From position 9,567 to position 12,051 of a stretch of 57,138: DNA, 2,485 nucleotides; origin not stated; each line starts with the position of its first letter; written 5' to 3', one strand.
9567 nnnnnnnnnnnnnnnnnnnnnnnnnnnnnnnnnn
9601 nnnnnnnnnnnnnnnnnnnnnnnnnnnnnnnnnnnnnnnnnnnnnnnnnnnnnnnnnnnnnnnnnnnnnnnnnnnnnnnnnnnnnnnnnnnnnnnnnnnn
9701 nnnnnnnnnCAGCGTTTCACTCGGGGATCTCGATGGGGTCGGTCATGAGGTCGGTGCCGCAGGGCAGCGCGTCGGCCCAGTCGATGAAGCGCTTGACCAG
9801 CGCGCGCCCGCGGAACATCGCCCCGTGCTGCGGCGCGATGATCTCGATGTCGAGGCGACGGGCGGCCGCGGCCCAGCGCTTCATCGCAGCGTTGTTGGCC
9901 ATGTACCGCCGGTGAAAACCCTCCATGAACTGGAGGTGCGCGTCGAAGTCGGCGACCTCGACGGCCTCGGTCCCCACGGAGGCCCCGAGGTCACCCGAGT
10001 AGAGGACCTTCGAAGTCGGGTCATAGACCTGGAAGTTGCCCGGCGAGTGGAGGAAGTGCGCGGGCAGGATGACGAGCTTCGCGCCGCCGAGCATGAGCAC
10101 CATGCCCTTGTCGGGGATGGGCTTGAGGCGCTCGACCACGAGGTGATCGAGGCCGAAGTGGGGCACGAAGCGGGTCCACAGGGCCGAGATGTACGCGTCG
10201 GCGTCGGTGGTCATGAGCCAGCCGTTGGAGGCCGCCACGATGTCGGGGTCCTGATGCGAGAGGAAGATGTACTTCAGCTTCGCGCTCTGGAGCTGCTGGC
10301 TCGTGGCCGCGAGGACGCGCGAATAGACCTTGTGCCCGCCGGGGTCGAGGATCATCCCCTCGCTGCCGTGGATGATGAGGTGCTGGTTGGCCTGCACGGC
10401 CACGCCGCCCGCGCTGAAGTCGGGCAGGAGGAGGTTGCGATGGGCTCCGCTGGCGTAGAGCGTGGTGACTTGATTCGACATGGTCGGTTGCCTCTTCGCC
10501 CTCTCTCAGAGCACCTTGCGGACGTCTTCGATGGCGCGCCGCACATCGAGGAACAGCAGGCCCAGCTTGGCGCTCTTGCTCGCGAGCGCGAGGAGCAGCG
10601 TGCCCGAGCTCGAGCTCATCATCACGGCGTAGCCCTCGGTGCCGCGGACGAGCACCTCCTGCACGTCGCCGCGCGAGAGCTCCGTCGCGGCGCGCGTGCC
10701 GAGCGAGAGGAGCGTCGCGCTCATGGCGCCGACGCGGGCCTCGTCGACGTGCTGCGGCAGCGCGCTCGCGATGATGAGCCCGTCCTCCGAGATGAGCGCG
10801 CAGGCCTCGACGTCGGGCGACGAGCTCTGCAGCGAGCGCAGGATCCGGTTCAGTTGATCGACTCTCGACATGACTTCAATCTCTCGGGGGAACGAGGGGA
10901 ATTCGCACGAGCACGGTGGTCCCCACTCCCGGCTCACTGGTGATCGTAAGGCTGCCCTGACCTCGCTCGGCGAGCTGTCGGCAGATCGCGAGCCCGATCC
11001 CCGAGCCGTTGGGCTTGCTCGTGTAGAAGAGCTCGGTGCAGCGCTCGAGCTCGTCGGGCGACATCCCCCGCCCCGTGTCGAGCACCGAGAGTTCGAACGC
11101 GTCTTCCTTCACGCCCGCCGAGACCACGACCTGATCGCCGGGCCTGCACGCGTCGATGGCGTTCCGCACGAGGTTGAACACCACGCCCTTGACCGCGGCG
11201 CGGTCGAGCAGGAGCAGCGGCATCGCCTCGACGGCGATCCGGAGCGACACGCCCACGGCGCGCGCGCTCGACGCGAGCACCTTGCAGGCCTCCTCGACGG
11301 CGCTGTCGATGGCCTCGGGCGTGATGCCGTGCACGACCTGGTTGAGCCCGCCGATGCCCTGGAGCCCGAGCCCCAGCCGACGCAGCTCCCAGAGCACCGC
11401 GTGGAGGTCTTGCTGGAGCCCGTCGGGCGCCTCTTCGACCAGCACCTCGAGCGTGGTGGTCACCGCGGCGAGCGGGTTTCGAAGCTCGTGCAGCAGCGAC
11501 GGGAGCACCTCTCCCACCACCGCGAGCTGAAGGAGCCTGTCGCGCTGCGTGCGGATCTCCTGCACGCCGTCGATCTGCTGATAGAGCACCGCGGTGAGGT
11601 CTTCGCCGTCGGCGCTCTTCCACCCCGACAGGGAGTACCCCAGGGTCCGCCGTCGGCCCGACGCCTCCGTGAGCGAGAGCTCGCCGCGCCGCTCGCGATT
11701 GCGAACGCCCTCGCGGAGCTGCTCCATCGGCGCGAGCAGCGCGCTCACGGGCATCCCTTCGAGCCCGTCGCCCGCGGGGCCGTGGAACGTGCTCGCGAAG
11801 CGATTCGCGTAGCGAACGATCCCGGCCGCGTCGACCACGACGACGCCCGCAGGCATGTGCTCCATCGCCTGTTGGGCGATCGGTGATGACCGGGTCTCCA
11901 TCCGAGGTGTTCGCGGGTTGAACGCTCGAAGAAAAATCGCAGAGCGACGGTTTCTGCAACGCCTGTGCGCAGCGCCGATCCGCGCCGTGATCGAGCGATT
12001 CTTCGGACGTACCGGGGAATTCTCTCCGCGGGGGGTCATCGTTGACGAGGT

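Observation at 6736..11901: Six-gene translationally coupled signalling operon: PAS kinase, roadblock/LC7, MBL-fold, receiver-DUF4388, OmpA-like, TM coiled-coil with roadblock-like tail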

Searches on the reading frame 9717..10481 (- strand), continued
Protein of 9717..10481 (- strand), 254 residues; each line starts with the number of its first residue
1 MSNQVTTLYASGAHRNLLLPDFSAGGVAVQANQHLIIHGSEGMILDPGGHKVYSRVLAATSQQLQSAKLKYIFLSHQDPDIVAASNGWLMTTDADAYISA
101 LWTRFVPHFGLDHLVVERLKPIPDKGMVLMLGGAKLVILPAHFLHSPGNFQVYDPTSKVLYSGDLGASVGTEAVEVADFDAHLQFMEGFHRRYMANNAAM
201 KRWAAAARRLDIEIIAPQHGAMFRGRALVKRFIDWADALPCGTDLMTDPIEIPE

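Call 73: search_protein_families(library=pfam, proteins=[L025:1286-3136:+, L008:8-1555:+, L011:7983-9566:+, L015:8536-9912:+, L055:8411-9928:+, L020:8929-9909:+, L057:8984-9940:+, L040:9027-10091:+, L063:9006-9935:+, L074:8641-9657:+], max_evalue=0.01)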
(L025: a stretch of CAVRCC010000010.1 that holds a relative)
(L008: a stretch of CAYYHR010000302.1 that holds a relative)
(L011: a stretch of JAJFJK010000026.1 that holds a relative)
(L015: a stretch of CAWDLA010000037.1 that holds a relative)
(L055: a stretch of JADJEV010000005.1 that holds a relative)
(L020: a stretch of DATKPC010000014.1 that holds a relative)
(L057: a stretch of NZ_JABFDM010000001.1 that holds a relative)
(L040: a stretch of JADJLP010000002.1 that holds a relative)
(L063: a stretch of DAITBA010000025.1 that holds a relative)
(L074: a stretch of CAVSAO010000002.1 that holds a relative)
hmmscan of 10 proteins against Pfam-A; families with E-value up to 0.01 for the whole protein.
L025:1286-3136:+ (616 aa): 8 families
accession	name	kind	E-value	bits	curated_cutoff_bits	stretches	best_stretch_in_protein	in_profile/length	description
PF03259.23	Robl_LC7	-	1.1e-16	60.8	23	1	506-592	5-91/91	Roadblock/LC7 domain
PF13401.12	AAA_22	-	3.1e-16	60.3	27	1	40-167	3-129/130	AAA domain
PF13191.12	AAA_16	-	2.2e-08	35.2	32.6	1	32-149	13-161/167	AAA ATPase domain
PF25199.1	nSTAND_NTPase5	-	4.7e-05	23.7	34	1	39-137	38-113/145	Novel STAND NTPase 5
PF01637.24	ATPase_2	-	0.0044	17.3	33.2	0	39-151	17-146/225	ATPase domain predominantly from Archaea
PF00004.35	AAA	-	0.0054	17.6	21.2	0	45-173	1-119/131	ATPase family associated with various cellular activities (AAA)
PF13245.12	AAA_19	-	0.0084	16.7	25.1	0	42-70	11-39/134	AAA domain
PF00437.27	T2SSE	-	0.0092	15.1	24.9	0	28-68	128-168/370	Type II/IV secretion system protein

L008:8-1555:+ (515 aa): 15 families
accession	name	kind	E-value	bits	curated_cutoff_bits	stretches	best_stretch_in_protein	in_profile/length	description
PF13401.12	AAA_22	-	2.4e-22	80.1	27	1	60-189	3-129/130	AAA domain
PF03259.23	Robl_LC7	-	2.6e-13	50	23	1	405-491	5-91/91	Roadblock/LC7 domain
PF13191.12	AAA_16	-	4.8e-10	40.6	32.6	1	57-175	18-164/167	AAA ATPase domain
PF05729.18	NACHT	-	1.5e-07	31.8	26.7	1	65-224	3-164/167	NACHT domain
PF01078.27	Mg_chelatase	-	4.9e-06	26.5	20.3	1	46-164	7-128/207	Magnesium chelatase, subunit ChlI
PF20703.3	nSTAND1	-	1.3e-05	25.5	27.1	1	40-234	15-210/379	Novel STAND NTPase 1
PF09848.15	SLFN-g3_helicase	-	1.9e-05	24.6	24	1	65-156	4-93/354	Schlafen group 3, DNA/RNA helicase domain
PF24883.2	NPHP3_N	-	0.00096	19.8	24.8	1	62-94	22-54/164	Nephrocystin 3, N-terminal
PF07728.20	AAA_5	-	0.0023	18.4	22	1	66-216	3-131/139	AAA domain (dynein-related subfamily)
PF05970.20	PIF1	-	0.0034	17.4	25.9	1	62-163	22-123/223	PIF1-like helicase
PF03266.21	NTPase_1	-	0.0036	17.6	23.9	0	65-101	2-38/168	NTPase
PF25201.1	nSTAND6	-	0.0058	17.1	27.7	0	63-154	19-113/148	Novel STAND NTPase 6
PF13173.12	AAA_14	-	0.0064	16.9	27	0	64-215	4-127/129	AAA domain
PF12775.13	AAA_7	-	0.0071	16.3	25.8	0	64-97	35-68/181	P-loop containing dynein motor region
PF00437.27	T2SSE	-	0.0071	15.5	24.9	0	48-91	128-171/370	Type II/IV secretion system protein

L011:7983-9566:+ (527 aa): 15 families
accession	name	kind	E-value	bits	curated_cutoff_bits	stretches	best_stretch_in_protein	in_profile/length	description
PF03259.23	Robl_LC7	-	1.3e-14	54.1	23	1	415-503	3-91/91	Roadblock/LC7 domain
PF13401.12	AAA_22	-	1.3e-13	51.9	27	1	34-167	3-130/130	AAA domain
PF13191.12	AAA_16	-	7.4e-08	33.5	32.6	1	34-138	22-151/167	AAA ATPase domain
PF01637.24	ATPase_2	-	2.7e-06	27.8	33.2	1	25-132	8-123/225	ATPase domain predominantly from Archaea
PF00004.35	AAA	-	5.2e-06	27.4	21.2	1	39-153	1-102/131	ATPase family associated with various cellular activities (AAA)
PF24883.2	NPHP3_N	-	0.0001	23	24.8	1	33-63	19-49/164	Nephrocystin 3, N-terminal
PF00158.32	Sigma54_activat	-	0.00021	21.4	20.2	1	17-58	4-44/168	Sigma-54 interaction domain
PF03796.21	DnaB_C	-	0.0003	20.7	27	1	35-158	18-135/255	DnaB-like helicase C terminal domain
PF20720.3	nSTAND3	-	0.00058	20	27.2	1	35-69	16-51/155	Novel STAND NTPase 3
PF25199.1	nSTAND_NTPase5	-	0.00075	19.8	34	0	11-83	16-90/145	Novel STAND NTPase 5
PF13173.12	AAA_14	-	0.001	19.5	27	1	36-132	2-75/129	AAA domain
PF02367.23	TsaE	-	0.0021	18.4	26.6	1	34-63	19-48/128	Threonylcarbamoyl adenosine biosynthesis protein TsaE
PF05970.20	PIF1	-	0.0023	18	25.9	1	23-62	8-48/223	PIF1-like helicase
PF13245.12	AAA_19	-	0.0037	17.9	25.1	0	34-147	9-117/134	AAA domain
PF05729.18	NACHT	-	0.0068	16.7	26.7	0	38-63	2-27/167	NACHT domain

L015:8536-9912:+ (458 aa): 18 families
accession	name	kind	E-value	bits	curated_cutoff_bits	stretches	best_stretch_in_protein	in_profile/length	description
PF03259.23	Robl_LC7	-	5.5e-15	55.3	23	1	350-433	7-90/91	Roadblock/LC7 domain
PF13401.12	AAA_22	-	2.9e-12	47.4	27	1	42-171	6-129/130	AAA domain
PF13191.12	AAA_16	-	1.4e-10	42.4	32.6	1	31-157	14-164/167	AAA ATPase domain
PF00158.32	Sigma54_activat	-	2.9e-06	27.5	20.2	1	32-72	13-53/168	Sigma-54 interaction domain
PF12775.13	AAA_7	-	5e-05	23.4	25.8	1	20-70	12-62/181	P-loop containing dynein motor region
PF01580.24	FtsK_SpoIIIE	-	0.00012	22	24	1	39-118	35-115/221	FtsK/SpoIIIE family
PF13245.12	AAA_19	-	0.00023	21.8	25.1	1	38-164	8-124/134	AAA domain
PF13604.12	AAA_30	-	0.00034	20.8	27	1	31-150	7-114/191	AAA domain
PF14532.12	Sigma54_activ_2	-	0.00037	21.2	25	0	30-185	11-128/138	Sigma-54 interaction domain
PF05729.18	NACHT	-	0.00043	20.6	26.7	1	43-69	2-28/167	NACHT domain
PF25199.1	nSTAND_NTPase5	-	0.00095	19.4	34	1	17-68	16-69/145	Novel STAND NTPase 5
PF13173.12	AAA_14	-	0.0014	19.1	27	1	42-138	3-76/129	AAA domain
PF07728.20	AAA_5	-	0.0041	17.6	22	0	43-149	1-91/139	AAA domain (dynein-related subfamily)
PF00437.27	T2SSE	-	0.0053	15.9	24.9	1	26-72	127-173/370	Type II/IV secretion system protein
PF00005.33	ABC_tran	-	0.0055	17.8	25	0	39-80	9-50/137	ABC transporter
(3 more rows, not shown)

L055:8411-9928:+ (505 aa): 11 families
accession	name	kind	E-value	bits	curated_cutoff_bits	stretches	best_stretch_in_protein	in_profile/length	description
PF13401.12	AAA_22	-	8.1e-19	68.7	27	1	93-225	2-128/130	AAA domain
PF03259.23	Robl_LC7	-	6.9e-17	61.4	23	1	395-481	5-91/91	Roadblock/LC7 domain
PF13191.12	AAA_16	-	1.4e-07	32.6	32.6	1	81-203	9-159/167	AAA ATPase domain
PF01637.24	ATPase_2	-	4.4e-05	23.8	33.2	1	83-213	6-149/225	ATPase domain predominantly from Archaea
PF25199.1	nSTAND_NTPase5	-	0.00014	22.2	34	0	72-134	16-80/145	Novel STAND NTPase 5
PF00437.27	T2SSE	-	0.00032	19.9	24.9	1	82-130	128-176/370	Type II/IV secretion system protein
PF13245.12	AAA_19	-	0.00044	20.9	25.1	1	95-219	10-124/134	AAA domain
PF05127.21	NAT10_TcmA_helicase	-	0.0023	18.3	22.7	1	100-202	1-112/176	RNA cytidine acetyltransferase NAT10/TcmA, helicase domain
PF20703.3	nSTAND1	-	0.0035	17.5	27.1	1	83-264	21-198/379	Novel STAND NTPase 1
PF13173.12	AAA_14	-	0.0043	17.5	27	1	98-204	4-86/129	AAA domain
PF24883.2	NPHP3_N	-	0.0053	17.4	24.8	0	94-124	20-50/164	Nephrocystin 3, N-terminal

L020:8929-9909:+ (326 aa): 1 family
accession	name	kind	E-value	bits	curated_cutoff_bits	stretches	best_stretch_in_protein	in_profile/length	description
PF03259.23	Robl_LC7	-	2.2e-16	59.8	23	1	218-302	7-91/91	Roadblock/LC7 domain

L057:8984-9940:+ (318 aa): 1 family
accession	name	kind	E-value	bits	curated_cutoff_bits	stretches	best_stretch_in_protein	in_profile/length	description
PF03259.23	Robl_LC7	-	9.3e-14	51.4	23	1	210-293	7-90/91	Roadblock/LC7 domain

L040:9027-10091:+ (354 aa): 2 families
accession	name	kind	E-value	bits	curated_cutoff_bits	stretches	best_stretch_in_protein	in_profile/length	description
PF03259.23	Robl_LC7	-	4.8e-17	61.9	23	1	203-286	8-91/91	Roadblock/LC7 domain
PF00072.30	Response_reg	-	2.8e-05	24.7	30.2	1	46-127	20-96/111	Response regulator receiver domain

L063:9006-9935:+ (309 aa): 2 families
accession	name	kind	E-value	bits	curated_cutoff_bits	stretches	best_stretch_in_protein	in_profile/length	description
PF03259.23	Robl_LC7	-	9.3e-17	61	23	1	202-285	8-91/91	Roadblock/LC7 domain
PF00072.30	Response_reg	-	2.3e-15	57.2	30.2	1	25-136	1-108/111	Response regulator receiver domain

L074:8641-9657:+ (338 aa): 1 family
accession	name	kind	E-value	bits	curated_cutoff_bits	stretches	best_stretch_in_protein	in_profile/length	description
PF03259.23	Robl_LC7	-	5.1e-14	52.2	23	1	228-313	5-90/91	Roadblock/LC7 domain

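Call 77: search_protein_families(library=padloc, proteins=[window:9717-10481:-, L025:1286-3136:+], max_evalue=0.001)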
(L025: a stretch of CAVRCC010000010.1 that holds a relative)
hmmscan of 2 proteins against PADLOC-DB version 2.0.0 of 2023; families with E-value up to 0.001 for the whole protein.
window:9717-10481:- (254 aa): 0 families

L025:1286-3136:+ (616 aa): 0 families

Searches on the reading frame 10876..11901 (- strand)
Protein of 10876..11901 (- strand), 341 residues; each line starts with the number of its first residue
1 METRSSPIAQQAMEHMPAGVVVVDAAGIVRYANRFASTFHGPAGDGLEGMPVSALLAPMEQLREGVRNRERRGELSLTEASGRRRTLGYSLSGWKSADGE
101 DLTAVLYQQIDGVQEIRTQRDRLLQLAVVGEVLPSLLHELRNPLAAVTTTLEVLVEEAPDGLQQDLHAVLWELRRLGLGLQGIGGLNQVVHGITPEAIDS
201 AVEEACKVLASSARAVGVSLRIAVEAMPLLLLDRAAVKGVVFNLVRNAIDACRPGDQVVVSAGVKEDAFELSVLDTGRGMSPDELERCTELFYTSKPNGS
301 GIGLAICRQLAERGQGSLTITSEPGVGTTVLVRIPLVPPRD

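Call 5: search_protein_families(library=pfam, proteins=[window:10876-11901:-], max_evalue=0.1)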
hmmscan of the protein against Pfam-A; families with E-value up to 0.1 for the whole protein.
window:10876-11901:- (341 aa): 8 families
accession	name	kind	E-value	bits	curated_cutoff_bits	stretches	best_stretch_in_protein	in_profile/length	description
PF02518.31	HATPase_c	-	2.7e-23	82.9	26.4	1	234-336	3-109/111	Histidine kinase-, DNA gyrase B-, and HSP90-like ATPase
PF00512.31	HisKA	-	2e-07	31.4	26.9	1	131-177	4-51/66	His Kinase A (phospho-acceptor) domain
PF13581.12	HATPase_c_2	-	6e-06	26.7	27.4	1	234-314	33-112/127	Histidine kinase-like ATPase domain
PF13188.13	PAS_8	-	1.2e-05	25.4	21.8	1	10-57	4-48/65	PAS domain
PF08448.16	PAS_4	-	1.8e-05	25.4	23.1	1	14-105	2-99/110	PAS fold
PF13589.12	HATPase_c_3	-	2e-05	25.1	25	1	238-297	4-62/137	Histidine kinase-, DNA gyrase B-, and HSP90-like ATPase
PF00989.32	PAS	-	0.00089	19.7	22.6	1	11-73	5-69/113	PAS fold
PF14501.12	HATPase_c_5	-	0.013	15.9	22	1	238-323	7-91/102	GHKL domain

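Call 6: search_protein_families(library=ncbifam, proteins=[window:10876-11901:-], max_evalue=0.1)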
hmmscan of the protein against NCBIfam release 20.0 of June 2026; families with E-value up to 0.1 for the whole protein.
window:10876-11901:- (341 aa): 87 families (the best 25 are shown)
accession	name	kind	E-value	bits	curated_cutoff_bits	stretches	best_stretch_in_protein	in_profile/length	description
NF008468.0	PRK11360.1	equivalog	4.2e-38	131.1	646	1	10-337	271-609/616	two-component system sensor histidine kinase AtoS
TIGR02966.1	phoR_proteo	equivalog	5.9e-28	97.8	334.2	1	10-332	9-331/333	phosphate regulon sensor histidine kinase PhoR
NF046044.1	PnpS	equivalog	2.4e-27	96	400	1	10-335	58-390/390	two-component system histidine kinase PnpS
NF007688.0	PRK10364.1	equivalog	4.1e-26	91.7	479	1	114-336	225-451/460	two-component system sensor histidine kinase ZraS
NF041777.1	sens_FixL_Rhizob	equivalog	6.9e-24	84.3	850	1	196-336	337-481/485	sensor protein FixL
NF053867.1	SprKinKinDBac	equivalog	1.6e-21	76.3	775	1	121-336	278-497/500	sporulation kinase KinD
NF050805.1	CellDivHKDivJCaul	equivalog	5.4e-20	71.1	1000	1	200-336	378-520/531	cell cycle sensor histidine kinase DivJ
TIGR02956.1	TMAO_torS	equivalog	6e-20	71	676.5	1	135-336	470-682/967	TMAO reductase system sensor histidine kinase/response regulator TorS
NF008312.0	PRK11100.1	equivalog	6.8e-20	71.3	356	1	115-334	242-472/477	two-component system sensor histidine kinase CreC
NF010411.0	PRK13837.1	equivalog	1.8e-18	66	647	1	194-337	518-676/828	two-component system VirA-like sensor kinase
NF041735.1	hist_kin_RppB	equivalog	2.6e-18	66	400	1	138-335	225-438/438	two-component system sensor histidine kinase RppB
NF047794.1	HisKinPtgB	equivalog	3.1e-18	65.4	1000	1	114-323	424-642/656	two-component system sensor histidine kinase PgtB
NF011874.0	PRK15347.1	equivalog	1.2e-17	63.2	852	1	207-336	482-614/921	two component system sensor kinase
NF040691.1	MtrAB_MtrB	equivalog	1.4e-17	63.9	450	1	196-337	346-493/507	MtrAB system histidine kinase MtrB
NF052574.1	HisKinEspCMyxo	equivalog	1.5e-17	63.1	1200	1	61-338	347-639/785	serine histidine kinase EspC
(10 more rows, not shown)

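Call 77: search_protein_families(library=padloc, proteins=[window:10876-11901:-], max_evalue=0.001)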
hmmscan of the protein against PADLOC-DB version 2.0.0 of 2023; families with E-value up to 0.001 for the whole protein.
window:10876-11901:- (341 aa): 1 family
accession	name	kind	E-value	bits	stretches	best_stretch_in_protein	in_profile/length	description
PDLC03971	TmtA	-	0.00084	14.9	0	240-303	57-124/1782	-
